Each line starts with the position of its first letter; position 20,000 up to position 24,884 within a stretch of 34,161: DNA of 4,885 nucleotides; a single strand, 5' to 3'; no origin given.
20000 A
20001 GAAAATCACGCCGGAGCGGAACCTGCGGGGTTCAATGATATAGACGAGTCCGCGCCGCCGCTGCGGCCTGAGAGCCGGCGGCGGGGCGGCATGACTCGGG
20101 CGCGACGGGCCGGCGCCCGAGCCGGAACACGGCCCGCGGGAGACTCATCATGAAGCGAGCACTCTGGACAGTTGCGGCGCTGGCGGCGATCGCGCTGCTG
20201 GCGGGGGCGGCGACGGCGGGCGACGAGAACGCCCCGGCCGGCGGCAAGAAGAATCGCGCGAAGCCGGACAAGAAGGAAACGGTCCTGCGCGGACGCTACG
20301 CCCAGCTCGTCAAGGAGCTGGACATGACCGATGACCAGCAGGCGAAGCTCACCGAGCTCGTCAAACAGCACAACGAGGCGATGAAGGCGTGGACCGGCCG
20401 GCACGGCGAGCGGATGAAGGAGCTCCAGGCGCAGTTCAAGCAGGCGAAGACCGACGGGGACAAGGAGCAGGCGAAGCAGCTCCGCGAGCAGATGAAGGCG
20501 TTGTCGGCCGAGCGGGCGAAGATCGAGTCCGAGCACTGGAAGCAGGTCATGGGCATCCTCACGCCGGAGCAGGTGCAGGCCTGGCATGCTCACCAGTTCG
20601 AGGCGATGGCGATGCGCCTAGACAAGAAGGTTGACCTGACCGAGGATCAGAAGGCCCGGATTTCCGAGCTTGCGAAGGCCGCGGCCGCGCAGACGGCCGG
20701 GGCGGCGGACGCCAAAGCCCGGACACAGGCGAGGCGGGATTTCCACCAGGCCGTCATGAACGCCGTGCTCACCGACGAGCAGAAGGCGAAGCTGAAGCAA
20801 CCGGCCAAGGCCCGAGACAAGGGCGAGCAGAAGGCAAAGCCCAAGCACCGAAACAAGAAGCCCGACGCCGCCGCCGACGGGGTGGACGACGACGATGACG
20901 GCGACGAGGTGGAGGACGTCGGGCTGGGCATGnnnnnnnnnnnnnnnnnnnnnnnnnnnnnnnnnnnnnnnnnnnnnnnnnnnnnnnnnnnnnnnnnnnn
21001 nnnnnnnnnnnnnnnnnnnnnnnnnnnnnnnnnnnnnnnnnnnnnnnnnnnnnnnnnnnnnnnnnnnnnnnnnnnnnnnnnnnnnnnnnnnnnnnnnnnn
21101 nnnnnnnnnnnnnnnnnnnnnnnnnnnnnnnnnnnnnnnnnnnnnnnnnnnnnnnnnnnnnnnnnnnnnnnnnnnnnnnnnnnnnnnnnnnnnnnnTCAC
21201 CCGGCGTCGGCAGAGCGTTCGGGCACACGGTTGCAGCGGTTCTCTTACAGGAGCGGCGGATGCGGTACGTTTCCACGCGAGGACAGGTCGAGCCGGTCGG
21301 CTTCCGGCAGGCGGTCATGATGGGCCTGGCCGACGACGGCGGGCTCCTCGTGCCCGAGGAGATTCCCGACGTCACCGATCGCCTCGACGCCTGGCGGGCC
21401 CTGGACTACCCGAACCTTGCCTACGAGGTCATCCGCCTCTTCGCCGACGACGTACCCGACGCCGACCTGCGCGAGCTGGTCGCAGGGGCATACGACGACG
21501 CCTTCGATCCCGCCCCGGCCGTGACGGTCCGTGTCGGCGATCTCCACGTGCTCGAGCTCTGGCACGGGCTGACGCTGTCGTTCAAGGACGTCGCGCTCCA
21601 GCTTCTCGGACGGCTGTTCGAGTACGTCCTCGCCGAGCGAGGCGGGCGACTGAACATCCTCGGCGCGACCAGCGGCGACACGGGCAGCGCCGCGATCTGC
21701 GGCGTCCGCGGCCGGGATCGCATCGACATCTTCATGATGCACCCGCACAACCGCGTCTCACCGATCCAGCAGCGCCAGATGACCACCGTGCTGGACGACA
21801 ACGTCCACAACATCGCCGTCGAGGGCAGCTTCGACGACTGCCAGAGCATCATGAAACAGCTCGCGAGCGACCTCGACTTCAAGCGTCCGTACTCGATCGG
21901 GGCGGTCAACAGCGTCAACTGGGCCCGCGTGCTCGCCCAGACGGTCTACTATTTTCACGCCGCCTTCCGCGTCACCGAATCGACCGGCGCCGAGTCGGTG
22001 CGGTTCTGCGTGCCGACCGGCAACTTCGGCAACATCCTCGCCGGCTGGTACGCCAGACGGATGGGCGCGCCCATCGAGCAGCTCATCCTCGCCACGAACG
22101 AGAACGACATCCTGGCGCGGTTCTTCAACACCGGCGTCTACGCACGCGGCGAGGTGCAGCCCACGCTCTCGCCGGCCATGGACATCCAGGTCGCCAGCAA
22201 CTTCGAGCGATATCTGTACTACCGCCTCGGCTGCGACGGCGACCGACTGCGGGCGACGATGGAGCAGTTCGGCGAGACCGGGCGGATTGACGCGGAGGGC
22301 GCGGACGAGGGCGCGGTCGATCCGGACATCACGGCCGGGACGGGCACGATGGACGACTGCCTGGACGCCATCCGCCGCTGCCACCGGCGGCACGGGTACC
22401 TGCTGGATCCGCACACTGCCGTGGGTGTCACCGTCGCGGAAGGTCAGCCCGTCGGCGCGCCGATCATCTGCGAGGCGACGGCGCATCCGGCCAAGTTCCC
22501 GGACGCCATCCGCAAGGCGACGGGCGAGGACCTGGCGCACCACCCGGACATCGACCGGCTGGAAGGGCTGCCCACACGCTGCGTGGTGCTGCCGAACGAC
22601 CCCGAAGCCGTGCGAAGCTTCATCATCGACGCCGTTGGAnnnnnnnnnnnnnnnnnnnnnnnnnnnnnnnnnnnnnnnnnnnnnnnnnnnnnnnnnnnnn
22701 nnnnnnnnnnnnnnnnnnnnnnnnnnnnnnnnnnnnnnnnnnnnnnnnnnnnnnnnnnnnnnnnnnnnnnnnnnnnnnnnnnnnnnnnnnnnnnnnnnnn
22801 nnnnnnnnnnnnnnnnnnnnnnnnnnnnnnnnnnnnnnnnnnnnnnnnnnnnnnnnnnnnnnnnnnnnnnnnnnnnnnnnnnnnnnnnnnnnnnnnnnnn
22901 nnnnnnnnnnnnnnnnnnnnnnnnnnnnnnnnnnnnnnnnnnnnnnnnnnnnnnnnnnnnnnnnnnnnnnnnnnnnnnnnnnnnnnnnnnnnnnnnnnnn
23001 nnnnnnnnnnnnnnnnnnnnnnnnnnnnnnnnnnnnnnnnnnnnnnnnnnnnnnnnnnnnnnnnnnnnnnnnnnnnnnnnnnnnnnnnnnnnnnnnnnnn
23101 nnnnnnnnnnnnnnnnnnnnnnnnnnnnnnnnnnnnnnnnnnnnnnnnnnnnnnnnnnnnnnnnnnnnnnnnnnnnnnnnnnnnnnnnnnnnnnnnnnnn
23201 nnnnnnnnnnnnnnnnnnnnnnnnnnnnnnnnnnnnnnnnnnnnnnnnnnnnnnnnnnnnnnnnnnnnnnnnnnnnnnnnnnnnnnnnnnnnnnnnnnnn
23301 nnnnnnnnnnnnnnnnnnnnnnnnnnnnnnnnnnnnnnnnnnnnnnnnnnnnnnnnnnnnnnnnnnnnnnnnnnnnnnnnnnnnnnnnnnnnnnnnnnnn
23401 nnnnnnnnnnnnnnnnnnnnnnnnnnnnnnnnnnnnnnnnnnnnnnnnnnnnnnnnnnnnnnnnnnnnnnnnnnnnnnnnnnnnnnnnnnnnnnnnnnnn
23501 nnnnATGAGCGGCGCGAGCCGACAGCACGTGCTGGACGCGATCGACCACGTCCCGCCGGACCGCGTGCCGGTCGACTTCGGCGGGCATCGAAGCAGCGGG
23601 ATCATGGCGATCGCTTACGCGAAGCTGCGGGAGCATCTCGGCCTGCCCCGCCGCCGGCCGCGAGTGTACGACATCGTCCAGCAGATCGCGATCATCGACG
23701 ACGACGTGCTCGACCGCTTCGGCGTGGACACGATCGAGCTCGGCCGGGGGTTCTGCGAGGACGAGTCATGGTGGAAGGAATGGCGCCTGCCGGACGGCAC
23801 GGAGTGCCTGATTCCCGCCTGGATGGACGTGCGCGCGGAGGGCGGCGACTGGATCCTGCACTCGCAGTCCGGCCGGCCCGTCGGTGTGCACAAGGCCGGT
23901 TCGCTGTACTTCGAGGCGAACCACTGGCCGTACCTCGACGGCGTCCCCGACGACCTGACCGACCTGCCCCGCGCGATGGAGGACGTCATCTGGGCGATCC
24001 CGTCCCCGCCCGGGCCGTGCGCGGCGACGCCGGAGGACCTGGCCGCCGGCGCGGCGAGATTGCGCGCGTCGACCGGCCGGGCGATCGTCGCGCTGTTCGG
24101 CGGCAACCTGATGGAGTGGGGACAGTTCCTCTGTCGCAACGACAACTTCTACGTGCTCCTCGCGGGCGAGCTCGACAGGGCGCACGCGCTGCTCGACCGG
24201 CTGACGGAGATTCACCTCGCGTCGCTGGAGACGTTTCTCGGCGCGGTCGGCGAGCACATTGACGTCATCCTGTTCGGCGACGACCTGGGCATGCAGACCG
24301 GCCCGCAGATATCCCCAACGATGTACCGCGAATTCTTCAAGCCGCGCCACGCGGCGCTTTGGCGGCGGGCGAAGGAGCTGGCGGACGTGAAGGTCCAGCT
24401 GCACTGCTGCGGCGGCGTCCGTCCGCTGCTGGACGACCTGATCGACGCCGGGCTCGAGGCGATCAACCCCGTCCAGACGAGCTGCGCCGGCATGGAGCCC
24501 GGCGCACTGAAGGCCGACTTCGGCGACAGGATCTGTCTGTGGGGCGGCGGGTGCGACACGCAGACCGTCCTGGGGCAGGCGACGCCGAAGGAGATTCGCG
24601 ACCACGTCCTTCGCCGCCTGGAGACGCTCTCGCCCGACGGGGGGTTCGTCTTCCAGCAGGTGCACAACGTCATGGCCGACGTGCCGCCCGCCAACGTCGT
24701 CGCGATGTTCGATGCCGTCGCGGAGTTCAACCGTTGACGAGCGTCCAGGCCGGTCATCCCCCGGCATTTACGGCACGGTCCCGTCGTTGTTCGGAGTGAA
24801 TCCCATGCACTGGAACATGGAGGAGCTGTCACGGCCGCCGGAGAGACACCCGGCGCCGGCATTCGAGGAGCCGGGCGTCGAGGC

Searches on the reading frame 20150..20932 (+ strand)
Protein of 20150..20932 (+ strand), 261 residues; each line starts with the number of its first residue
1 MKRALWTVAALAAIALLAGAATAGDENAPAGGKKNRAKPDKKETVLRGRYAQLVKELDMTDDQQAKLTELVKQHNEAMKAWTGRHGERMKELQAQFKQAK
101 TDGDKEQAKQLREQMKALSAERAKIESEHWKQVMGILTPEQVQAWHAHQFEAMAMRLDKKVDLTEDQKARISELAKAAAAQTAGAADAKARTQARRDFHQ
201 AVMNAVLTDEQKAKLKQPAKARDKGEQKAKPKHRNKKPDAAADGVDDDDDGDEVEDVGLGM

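Call 29: search_protein_families(library=pfam, proteins=[window:20150-20932:+], max_evalue=0.00001)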
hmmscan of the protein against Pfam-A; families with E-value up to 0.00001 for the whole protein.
window:20150-20932:+ (261 aa): 1 family
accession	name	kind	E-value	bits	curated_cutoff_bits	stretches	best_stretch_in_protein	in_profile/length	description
PF07813.17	LTXXQ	-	2.5e-12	47.8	24.3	1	48-148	4-99/100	LTXXQ motif family protein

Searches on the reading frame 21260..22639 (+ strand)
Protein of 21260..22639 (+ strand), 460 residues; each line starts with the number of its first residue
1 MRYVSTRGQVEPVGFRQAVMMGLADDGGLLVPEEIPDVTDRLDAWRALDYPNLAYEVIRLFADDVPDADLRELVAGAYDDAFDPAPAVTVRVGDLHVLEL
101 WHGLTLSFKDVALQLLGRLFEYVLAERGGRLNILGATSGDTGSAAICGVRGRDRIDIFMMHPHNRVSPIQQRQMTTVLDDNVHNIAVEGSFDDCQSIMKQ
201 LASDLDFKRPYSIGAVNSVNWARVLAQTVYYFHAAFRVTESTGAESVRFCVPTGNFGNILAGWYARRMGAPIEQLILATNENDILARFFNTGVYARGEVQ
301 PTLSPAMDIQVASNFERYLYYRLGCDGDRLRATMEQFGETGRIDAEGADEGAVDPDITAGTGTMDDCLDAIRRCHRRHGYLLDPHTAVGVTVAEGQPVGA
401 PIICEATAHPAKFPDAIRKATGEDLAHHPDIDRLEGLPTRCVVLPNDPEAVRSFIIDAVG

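Call 29: search_protein_families(library=pfam, proteins=[window:21260-22639:+], max_evalue=0.00001)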
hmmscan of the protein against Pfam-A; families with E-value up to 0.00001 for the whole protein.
window:21260-22639:+ (460 aa): 3 families
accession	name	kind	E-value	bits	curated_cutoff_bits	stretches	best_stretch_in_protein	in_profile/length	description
PF14821.11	Thr_synth_N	-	3e-27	95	25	1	2-78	1-79/79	Threonine synthase N terminus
PF00291.31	PALP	-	1.7e-19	70.7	35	1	101-347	30-266/295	Pyridoxal-phosphate dependent enzyme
PF24857.1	THR4_C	-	3.9e-07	30.6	27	1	386-455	1-83/85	Threonine synthase, C-terminal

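Call 45: find_related_loci(query=window:21260-22639:+, collection=genome_contigs, flank=10000)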
Query window:21260-22639:+ (460 aa) in genome_contigs; peptide patterns used: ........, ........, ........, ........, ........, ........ (x = any residue, [..] = any of these).
196 stretches matched a pattern; 33 encode a relative of the query (tblastn E <= 1e-3); 33 distinct loci.
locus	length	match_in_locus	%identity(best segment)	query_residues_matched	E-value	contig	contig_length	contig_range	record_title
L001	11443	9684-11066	69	1-460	0e+0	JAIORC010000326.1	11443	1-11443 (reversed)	MAG: Phycisphaerae bacterium isolate SMBSF08 20071_Bin_7_contigs_1_c_000000001024, whole genome shotgun sequence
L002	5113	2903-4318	71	1-460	0e+0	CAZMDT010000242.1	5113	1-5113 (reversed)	MAG TPA_asm: uncultured Planctomycetaceae bacterium isolate SRP185410_co2_16 genome assembly, contig: NODE_24216_length_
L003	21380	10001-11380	66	1-459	0e+0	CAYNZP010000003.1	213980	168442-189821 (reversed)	MAG TPA_asm: uncultured Planctomycetaceae bacterium isolate SRP077602_co10_423 genome assembly, contig: NODE_40_length_2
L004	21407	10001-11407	66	1-455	0e+0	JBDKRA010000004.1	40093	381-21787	MAG: Phycisphaerae bacterium isolate 5_bin.122 c_000000065053, whole genome shotgun sequence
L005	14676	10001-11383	67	1-460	0e+0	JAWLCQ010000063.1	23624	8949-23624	MAG: Phycisphaerae bacterium isolate 15dZY3.bin.65 NODE_2556_length_23624_cov_6.350138, whole genome shotgun sequence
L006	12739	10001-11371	66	1-455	0e+0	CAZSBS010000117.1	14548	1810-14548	MAG TPA_asm: uncultured Planctomycetaceae bacterium isolate SRP178699_co1_604 genome assembly, contig: NODE_5393_length_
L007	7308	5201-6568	65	2-460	0e+0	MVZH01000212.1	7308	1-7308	MAG: Lentisphaerae bacterium ADurb.BinA184 BWZ02_contig000212, whole genome shotgun sequence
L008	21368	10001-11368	64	1-455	0e+0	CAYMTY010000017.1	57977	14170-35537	MAG TPA_asm: uncultured Verrucomicrobiota bacterium isolate SRP192927_co4_543 genome assembly, contig: NODE_619_length_5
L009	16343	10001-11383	65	1-460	0e+0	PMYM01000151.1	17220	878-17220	MAG: Phycisphaerales bacterium isolate fen_1344 73.20110800_E2D.65_contig_18369, whole genome shotgun sequence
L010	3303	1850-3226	61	1-459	0e+0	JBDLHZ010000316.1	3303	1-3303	MAG: Verrucomicrobiota bacterium isolate MAG007 MAG007_316, whole genome shotgun sequence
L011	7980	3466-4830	62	1-455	0e+0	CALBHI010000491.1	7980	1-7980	MAG TPA_asm: uncultured Verrucomicrobia bacterium isolate SRR5576005_bin.32_CONCOCT_v1.1_MAG genome assembly, contig: ER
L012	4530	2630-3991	57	1-455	0e+0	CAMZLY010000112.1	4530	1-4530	uncultured bacterium isolate RB_MAG_00009 genome assembly, contig: RB_MAG_00009_000000000045, whole genome shotgun seque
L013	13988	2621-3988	60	2-460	2e-176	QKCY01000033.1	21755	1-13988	MAG: Victivallales bacterium isolate SZUA-436 scaffold_5950, whole genome shotgun sequence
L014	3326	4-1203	68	64-460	0e+0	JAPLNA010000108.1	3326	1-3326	MAG: Planctomycetota bacterium isolate LacPavin_0419_WC90_MAG_66_8 LacPavin_0419_WC90_scaffold_919822, whole genome shot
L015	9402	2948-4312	62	3-460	3e-176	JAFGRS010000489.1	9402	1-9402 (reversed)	MAG: Lentisphaeria bacterium isolate Zod_Metabat.847 k87_4874718, whole genome shotgun sequence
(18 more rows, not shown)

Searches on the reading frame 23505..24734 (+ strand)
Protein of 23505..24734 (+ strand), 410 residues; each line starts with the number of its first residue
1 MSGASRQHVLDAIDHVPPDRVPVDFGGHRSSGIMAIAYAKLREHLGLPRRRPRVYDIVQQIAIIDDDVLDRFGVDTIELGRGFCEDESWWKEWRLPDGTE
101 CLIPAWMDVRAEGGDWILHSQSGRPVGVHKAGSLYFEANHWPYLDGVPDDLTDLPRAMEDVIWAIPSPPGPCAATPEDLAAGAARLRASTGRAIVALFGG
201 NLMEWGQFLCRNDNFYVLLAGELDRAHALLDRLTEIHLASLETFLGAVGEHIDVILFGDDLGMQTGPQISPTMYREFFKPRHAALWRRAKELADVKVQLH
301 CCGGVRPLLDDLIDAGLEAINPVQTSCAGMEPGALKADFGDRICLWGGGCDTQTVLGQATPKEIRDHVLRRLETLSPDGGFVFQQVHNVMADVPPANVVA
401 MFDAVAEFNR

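Call 29: search_protein_families(library=pfam, proteins=[window:23505-24734:+], max_evalue=0.00001)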
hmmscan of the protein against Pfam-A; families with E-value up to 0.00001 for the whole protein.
window:23505-24734:+ (410 aa): 1 family
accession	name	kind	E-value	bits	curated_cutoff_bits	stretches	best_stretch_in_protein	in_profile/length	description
PF01208.23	URO-D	-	5.1e-21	75.5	23.9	1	215-407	165-345/346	Uroporphyrinogen decarboxylase (URO-D)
